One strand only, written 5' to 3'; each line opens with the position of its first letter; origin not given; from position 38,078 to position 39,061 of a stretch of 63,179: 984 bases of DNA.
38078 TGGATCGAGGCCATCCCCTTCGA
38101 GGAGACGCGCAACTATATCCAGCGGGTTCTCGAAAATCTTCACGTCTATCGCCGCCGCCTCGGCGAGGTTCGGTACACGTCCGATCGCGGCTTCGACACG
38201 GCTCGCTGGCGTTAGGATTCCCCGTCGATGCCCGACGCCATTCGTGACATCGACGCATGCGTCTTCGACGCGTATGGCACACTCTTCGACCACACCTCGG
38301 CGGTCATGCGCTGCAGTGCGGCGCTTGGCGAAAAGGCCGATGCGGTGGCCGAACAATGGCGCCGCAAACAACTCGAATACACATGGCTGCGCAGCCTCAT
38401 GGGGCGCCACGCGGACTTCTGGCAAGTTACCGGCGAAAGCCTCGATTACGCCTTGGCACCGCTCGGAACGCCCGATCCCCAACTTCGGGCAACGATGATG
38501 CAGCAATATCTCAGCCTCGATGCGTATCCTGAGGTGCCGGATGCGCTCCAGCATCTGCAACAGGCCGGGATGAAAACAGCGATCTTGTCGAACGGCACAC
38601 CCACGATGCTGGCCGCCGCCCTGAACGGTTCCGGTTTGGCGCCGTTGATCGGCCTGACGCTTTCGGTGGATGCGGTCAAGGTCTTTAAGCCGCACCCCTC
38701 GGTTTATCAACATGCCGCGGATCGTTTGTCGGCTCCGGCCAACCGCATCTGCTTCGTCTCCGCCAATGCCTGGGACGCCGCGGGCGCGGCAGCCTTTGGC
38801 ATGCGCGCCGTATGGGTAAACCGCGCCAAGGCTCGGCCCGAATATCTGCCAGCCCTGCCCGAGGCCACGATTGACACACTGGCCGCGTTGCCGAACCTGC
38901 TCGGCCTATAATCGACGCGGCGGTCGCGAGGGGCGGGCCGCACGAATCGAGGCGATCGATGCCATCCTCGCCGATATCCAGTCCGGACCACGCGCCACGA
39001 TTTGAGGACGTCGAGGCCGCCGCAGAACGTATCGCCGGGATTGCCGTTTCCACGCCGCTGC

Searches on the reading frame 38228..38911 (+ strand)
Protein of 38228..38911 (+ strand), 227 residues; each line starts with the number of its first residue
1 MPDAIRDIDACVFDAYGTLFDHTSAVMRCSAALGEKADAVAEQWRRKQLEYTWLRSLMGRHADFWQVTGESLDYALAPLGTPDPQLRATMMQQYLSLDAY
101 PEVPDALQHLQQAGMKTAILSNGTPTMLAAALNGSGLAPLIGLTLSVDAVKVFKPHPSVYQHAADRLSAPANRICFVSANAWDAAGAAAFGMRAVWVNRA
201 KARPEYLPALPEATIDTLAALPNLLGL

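Call 16: search_protein_families(library=pfam, proteins=[window:38228-38911:+])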
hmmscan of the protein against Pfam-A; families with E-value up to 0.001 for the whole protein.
window:38228-38911:+ (227 aa): 4 families
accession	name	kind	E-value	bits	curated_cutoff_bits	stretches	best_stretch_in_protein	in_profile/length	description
PF00702.32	Hydrolase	-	1.3e-25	91.3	26.4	1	8-191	1-191/191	haloacid dehalogenase-like hydrolase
PF13419.12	HAD_2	-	8.3e-12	46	23.8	1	85-197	64-178/178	Haloacid dehalogenase-like hydrolase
PF13242.12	Hydrolase_like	-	1.7e-07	31.5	22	1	154-219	4-73/75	HAD-hyrolase-like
PF13344.12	Hydrolase_6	-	0.00017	22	27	0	98-166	14-77/101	Haloacid dehalogenase-like hydrolase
